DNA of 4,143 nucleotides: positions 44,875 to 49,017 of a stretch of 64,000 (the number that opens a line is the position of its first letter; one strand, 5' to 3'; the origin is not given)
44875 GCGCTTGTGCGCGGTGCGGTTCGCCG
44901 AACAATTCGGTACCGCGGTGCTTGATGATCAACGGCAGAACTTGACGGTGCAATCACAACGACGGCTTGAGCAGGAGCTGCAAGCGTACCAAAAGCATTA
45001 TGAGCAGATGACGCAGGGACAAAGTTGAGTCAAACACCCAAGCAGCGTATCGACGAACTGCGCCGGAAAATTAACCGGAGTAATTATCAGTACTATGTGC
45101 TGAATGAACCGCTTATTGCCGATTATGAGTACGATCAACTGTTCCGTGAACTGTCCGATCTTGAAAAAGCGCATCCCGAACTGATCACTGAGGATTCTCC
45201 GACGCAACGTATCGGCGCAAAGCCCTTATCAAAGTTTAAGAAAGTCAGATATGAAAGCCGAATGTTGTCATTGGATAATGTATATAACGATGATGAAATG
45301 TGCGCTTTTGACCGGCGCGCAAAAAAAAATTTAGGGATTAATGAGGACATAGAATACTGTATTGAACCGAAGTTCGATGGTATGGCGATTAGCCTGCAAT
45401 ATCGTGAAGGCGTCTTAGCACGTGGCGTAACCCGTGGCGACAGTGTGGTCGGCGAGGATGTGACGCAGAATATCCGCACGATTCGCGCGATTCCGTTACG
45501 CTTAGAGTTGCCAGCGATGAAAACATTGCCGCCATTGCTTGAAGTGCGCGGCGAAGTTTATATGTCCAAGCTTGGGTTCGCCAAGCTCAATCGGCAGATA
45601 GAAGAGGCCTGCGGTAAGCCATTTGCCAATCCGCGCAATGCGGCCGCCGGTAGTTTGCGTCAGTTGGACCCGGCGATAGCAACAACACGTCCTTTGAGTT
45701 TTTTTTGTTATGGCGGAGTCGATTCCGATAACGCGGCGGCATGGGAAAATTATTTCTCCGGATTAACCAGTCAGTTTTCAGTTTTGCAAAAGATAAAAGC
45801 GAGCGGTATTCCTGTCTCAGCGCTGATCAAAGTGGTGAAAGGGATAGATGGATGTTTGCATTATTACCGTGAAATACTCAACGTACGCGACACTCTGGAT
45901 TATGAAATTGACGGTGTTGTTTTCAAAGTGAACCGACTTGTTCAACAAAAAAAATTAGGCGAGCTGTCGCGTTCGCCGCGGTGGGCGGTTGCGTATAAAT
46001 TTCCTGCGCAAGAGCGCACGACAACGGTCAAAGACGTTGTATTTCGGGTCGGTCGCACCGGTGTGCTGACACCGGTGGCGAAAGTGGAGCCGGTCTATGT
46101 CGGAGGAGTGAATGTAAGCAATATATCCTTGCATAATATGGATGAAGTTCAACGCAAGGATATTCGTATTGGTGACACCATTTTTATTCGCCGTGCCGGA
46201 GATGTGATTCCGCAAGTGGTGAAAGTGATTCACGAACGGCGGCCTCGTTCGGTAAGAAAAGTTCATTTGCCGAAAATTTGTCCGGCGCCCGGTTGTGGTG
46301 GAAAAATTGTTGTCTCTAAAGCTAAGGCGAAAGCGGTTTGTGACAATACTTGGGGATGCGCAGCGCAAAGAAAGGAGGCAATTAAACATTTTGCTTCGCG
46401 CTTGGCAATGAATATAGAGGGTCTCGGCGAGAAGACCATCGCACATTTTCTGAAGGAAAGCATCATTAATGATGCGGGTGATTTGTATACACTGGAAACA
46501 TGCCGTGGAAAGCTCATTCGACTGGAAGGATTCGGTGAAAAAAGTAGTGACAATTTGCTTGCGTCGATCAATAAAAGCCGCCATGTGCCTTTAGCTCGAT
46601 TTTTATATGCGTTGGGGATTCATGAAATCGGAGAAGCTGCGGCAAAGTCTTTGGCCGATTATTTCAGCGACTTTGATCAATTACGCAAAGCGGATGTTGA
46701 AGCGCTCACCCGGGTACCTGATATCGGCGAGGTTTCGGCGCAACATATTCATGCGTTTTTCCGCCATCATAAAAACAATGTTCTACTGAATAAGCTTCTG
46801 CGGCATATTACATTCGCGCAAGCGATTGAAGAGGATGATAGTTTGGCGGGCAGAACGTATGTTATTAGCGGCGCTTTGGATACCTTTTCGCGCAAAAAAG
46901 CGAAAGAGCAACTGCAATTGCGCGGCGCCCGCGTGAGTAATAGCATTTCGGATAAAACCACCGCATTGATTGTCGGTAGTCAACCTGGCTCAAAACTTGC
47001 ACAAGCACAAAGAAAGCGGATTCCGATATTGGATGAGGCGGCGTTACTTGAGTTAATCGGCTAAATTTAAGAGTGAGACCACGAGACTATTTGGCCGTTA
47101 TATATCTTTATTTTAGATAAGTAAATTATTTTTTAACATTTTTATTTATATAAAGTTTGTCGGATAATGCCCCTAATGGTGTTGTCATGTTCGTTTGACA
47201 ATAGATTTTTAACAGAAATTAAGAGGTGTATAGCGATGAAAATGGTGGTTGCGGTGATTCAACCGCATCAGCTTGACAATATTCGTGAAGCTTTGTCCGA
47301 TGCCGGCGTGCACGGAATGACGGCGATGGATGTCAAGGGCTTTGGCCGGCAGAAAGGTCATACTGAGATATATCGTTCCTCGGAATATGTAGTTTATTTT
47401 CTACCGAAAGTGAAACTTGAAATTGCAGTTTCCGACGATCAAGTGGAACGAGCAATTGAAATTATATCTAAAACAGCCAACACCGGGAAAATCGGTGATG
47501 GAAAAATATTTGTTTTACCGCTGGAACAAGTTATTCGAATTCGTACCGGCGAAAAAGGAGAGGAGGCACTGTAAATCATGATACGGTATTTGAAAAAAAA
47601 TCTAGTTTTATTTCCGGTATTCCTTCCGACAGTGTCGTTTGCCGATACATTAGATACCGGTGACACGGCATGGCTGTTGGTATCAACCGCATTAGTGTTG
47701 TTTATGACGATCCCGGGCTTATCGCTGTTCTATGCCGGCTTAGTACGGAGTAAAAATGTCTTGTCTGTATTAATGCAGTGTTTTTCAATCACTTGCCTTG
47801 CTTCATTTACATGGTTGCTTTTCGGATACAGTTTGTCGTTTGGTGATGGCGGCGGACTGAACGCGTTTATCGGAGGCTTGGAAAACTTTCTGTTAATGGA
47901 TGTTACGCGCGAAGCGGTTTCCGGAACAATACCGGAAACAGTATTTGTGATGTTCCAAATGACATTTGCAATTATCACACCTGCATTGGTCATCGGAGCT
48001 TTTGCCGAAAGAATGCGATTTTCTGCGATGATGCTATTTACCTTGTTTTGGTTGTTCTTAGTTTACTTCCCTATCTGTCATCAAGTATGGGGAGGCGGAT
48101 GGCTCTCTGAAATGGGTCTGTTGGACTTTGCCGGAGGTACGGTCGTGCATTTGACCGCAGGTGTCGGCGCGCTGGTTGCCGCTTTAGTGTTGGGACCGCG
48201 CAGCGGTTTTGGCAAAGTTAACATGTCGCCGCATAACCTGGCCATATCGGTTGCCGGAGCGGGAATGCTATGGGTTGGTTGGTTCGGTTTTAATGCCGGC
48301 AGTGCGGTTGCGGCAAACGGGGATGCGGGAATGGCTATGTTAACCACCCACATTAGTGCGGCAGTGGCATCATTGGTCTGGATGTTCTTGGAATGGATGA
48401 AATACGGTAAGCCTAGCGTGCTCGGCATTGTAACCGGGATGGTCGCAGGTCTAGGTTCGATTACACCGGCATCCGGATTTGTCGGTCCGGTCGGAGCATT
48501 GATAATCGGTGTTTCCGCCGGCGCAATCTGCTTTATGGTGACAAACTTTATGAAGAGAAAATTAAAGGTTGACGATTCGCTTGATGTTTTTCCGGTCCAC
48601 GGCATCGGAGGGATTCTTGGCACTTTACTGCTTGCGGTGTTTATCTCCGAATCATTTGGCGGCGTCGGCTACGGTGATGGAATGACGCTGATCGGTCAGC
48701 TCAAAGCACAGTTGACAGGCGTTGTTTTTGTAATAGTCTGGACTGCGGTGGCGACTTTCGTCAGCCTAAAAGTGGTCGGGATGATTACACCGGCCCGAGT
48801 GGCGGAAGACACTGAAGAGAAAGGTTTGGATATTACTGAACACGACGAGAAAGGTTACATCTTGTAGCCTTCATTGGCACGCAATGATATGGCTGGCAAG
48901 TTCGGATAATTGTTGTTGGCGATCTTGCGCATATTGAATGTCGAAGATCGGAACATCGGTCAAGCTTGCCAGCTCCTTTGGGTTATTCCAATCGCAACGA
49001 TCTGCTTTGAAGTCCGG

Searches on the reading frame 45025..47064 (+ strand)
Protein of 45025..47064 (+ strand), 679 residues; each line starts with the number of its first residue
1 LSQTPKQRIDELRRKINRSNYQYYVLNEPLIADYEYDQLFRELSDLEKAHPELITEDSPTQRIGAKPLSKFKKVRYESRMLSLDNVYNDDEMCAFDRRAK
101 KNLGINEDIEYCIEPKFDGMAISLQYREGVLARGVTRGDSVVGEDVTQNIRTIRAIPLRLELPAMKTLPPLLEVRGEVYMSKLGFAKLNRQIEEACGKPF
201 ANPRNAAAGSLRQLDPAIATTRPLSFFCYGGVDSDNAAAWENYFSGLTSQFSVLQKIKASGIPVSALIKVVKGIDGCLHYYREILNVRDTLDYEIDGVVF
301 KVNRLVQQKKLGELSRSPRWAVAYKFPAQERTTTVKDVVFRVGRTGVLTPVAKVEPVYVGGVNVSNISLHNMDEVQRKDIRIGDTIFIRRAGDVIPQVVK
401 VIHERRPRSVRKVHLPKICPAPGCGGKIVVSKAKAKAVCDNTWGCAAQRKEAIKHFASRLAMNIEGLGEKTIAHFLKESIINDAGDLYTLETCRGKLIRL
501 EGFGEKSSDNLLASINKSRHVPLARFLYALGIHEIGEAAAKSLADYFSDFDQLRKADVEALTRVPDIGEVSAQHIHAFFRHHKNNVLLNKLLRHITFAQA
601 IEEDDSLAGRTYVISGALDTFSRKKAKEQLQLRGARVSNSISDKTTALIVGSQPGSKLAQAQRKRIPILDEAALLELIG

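Call 40: search_protein_families(library=ncbifam, proteins=[window:45025-47064:+], max_evalue=1e-10)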
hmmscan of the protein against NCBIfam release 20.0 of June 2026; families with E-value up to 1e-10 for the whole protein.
window:45025-47064:+ (679 aa): 5 families
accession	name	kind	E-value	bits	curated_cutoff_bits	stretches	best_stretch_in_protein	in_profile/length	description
NF005932.1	PRK07956.1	equivalog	3.5e-250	832.1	369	1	7-678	1-664/664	NAD-dependent DNA ligase LigA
TIGR00575.1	dnlj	equivalog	1.4e-227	757.2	444.45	1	12-673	1-651/652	NAD-dependent DNA ligase LigA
NF010931.0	PRK14351.1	equivalog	1.3e-190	635.4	1051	1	5-678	32-682/692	NAD-dependent DNA ligase LigA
NF010930.0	PRK14350.1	equivalog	7e-121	404.7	652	1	1-669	1-656/669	NAD-dependent DNA ligase LigA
NF005987.0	PRK08097.1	equivalog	2.5e-53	181.4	498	1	6-591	31-552/562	NAD-dependent DNA ligase LigB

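Call 46: find_homologous_proteins(query=window:45025-47064:+, max_evalue=1e-100)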
Query window:45025-47064:+ (679 aa): 7998 proteins with E <= 1e-100 among 8000 candidates; the best 120 are listed.
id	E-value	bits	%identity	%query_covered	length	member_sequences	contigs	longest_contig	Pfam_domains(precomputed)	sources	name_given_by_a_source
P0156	0.0e+0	1526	100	100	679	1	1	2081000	PF12826.14,PF03120.23,PF14520.13,PF01653.24,PF00533.34,PF00633.30,PF22745.3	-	-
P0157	3.8e-248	843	57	99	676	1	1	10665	PF12826.14,PF03120.23,PF14520.13,PF01653.24,PF00533.34,PF22745.3,PF12738.14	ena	-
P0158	8.7e-243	826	57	99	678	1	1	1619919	PF12826.14,PF03120.23,PF14520.13,PF01653.24,PF00533.34,PF22745.3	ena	-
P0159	3.1e-238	811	-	-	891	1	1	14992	PF12826.14,PF03120.23,PF14520.13,PF01653.24,PF00533.34,PF03119.22,PF22745.3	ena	-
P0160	3.6e-237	807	56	99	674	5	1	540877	PF12826.14,PF03120.23,PF14520.13,PF01653.24,PF00533.34,PF22745.3,PF12738.14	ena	-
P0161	3.8e-221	754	53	100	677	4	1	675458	PF12826.14,PF03120.23,PF14520.13,PF01653.24,PF00533.34,PF03119.22,PF00633.30,PF22745.3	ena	-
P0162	4.5e-218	744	54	99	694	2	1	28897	PF12826.14,PF03120.23,PF14520.13,PF01653.24,PF00533.34,PF03119.22,PF22745.3,PF12738.14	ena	-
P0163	5.2e-217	741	53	99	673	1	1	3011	PF12826.14,PF03120.23,PF14520.13,PF01653.24,PF00533.34,PF03119.22,PF00633.30,PF22745.3,PF12738.14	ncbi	-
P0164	8.1e-217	740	52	100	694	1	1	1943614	PF12826.14,PF03120.23,PF14520.13,PF01653.24,PF00533.34,PF03119.22,PF00633.30,PF22745.3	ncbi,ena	-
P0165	2.7e-216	738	51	99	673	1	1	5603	PF12826.14,PF03120.23,PF14520.13,PF01653.24,PF00533.34,PF03119.22,PF00633.30,PF22745.3,PF12738.14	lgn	-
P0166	2.9e-215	735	53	99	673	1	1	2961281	PF12826.14,PF03120.23,PF14520.13,PF01653.24,PF00533.34,PF03119.22,PF00633.30,PF22745.3,PF12738.14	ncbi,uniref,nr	ncbi:NAD-dependent DNA ligase LigA [Thiohalobacter sp. IOR34]|uniref:NAD-dependent DNA ligase LigA n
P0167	4.9e-215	734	52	99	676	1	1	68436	PF12826.14,PF03120.23,PF14520.13,PF01653.24,PF00533.34,PF03119.22,PF00633.30,PF22745.3,PF12738.14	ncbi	-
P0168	6.5e-215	734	52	100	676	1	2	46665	PF12826.14,PF03120.23,PF14520.13,PF01653.24,PF00533.34,PF01367.26,PF03119.22,PF22745.3,PF12738.14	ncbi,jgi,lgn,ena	-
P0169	1.2e-214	733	51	100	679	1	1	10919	PF12826.14,PF03120.23,PF14520.13,PF01653.24,PF00533.34,PF03119.22,PF22745.3,PF12738.14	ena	-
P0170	2.2e-214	732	53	99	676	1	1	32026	PF12826.14,PF03120.23,PF14520.13,PF01653.24,PF00533.34,PF03119.22,PF00633.30,PF22745.3,PF12738.14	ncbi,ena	-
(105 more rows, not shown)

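Call 74: find_encoding_contigs(protein=P0158, flank=10000, max_places=2)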
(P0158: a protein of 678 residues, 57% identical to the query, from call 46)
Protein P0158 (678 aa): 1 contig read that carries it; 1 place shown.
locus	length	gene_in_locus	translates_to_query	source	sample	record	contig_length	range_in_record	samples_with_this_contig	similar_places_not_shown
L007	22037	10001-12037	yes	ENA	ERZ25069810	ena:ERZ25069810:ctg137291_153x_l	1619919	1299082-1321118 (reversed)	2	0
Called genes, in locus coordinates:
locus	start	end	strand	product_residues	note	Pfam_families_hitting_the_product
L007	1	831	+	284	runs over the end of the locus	PF13413:HTH_25, PF13464:RodZ_C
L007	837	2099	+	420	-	PF13393:tRNA-synt_His, PF00587:tRNA-synt_2b, PF03129:HGTP_anticodon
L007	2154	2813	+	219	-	PF09976:TPR_21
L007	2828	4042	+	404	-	PF12894:ANAPC4_WD40 (faint), PF01011:PQQ (faint), PF13360:PQQ_2, PF13570:Beta-prop_ACSF4, PF25293:Beta-prop_EMC1_N (faint), PF13360:PQQ_2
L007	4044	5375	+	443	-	PF00009:GTP_EFTU, PF00350:Dynamin_N (faint), PF01926:MMR_HSR1, PF02421:FeoB_N, PF00009:GTP_EFTU, PF01926:MMR_HSR1, PF02421:FeoB_N, PF14714:KH_dom-like, +2 more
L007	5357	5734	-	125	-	PF14489:QueF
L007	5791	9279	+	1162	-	PF02463:SMC_N, PF13304:AAA_21 (faint), PF13476:AAA_23, PF02463:SMC_N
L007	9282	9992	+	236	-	PF04354:ZipA_C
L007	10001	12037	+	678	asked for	PF22745:Nlig-Ia, PF01653:DNA_ligase_aden, PF03120:OB_DNA_ligase, PF14520:HHH_5 (faint), PF12826:HHH_2, PF00533:BRCT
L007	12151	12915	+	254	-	PF03883:H2O2_YaaD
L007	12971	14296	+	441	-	PF01225:Mur_ligase, PF08245:Mur_ligase_M, PF02875:Mur_ligase_C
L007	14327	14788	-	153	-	PF00156:Pribosyltran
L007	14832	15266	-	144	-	PF03652:RuvX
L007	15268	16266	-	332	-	PF02951:GSH-S_N, PF08443:RimK (weak), PF02955:GSH-S_ATP, PF14398:ATPgrasp_YheCD (weak)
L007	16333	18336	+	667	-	PF00456:Transketolase_N, PF13292:DXP_synthase_N (faint), PF02779:Transket_pyr, PF22613:Transketolase_C_1, PF02780:Transketolase_C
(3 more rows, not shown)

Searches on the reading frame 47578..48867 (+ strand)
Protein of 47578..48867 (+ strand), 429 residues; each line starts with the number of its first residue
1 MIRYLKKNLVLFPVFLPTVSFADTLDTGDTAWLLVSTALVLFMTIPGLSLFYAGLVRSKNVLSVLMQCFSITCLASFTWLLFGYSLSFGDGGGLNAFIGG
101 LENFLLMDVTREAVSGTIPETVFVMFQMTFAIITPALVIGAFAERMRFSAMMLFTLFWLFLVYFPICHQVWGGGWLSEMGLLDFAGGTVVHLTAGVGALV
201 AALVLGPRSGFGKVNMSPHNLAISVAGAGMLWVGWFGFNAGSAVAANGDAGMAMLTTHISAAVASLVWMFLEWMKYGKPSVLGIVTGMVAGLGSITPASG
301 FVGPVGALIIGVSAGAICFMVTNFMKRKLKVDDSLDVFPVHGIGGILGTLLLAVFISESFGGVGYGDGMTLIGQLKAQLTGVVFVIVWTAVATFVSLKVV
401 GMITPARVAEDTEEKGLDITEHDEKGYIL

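Call 40: search_protein_families(library=ncbifam, proteins=[window:47578-48867:+], max_evalue=1e-10)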
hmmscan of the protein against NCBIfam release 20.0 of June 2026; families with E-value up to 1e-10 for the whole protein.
window:47578-48867:+ (429 aa): 3 families
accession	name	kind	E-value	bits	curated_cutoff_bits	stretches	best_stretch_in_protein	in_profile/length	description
NF007947.0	PRK10666.1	equivalog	6.9e-136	453.6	657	1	15-427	15-426/428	ammonium transporter AmtB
TIGR00836.1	amt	subfamily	4.1e-133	444.2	343.3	1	29-427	1-406/406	ammonium transporter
TIGR03644.1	marine_trans_1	hypoth_equivalog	3.5e-58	197.3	514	1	29-423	4-397/404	probable ammonium transporter, marine subtype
